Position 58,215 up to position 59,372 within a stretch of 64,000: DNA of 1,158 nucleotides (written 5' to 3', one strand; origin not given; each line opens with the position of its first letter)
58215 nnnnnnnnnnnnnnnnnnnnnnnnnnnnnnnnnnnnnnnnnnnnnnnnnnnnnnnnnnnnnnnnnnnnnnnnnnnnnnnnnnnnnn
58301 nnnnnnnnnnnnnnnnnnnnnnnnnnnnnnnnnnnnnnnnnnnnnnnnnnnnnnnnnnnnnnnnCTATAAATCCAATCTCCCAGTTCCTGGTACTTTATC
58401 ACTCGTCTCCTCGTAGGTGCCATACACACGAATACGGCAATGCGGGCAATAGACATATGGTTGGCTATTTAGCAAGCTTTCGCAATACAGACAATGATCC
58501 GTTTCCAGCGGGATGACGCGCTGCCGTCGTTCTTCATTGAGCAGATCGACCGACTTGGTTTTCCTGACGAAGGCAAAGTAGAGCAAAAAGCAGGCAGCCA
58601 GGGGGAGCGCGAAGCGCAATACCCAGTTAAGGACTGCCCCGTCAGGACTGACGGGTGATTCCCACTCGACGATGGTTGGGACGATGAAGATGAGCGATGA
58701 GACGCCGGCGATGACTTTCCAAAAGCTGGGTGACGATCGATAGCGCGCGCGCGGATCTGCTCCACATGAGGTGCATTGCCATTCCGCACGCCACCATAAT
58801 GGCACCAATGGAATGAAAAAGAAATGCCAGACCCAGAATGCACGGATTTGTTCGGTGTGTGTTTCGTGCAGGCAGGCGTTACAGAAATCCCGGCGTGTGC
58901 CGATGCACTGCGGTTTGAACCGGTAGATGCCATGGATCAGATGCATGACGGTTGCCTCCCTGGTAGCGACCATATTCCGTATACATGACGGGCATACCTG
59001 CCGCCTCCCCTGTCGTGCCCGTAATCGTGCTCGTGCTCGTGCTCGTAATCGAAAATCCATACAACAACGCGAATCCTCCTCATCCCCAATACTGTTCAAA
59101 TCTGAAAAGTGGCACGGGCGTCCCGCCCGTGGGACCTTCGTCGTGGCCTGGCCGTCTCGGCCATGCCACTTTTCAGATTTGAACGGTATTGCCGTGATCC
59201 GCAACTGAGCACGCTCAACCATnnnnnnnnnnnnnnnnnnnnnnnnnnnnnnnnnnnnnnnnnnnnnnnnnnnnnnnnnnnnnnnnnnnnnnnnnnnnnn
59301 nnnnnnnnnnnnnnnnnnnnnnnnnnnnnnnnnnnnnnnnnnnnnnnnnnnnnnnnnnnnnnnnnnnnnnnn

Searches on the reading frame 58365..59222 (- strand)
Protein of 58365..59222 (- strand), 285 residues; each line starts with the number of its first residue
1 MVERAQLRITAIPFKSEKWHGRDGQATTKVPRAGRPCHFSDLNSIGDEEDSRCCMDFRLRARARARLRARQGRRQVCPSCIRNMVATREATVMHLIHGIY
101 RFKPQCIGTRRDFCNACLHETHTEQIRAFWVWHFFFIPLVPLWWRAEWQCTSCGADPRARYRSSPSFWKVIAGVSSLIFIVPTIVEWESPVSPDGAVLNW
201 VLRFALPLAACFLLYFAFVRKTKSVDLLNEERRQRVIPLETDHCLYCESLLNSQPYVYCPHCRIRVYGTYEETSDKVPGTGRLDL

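Call 83: search_protein_families(library=pfam, proteins=[window:58365-59222:-], max_evalue=0.01)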
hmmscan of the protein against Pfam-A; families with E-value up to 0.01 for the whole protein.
window:58365-59222:- (285 aa): 1 family
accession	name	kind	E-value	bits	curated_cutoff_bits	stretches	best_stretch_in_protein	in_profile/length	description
PF17032.10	Zn_ribbon_15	-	1.5e-06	29.3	28.9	1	113-262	2-72/73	zinc-ribbon family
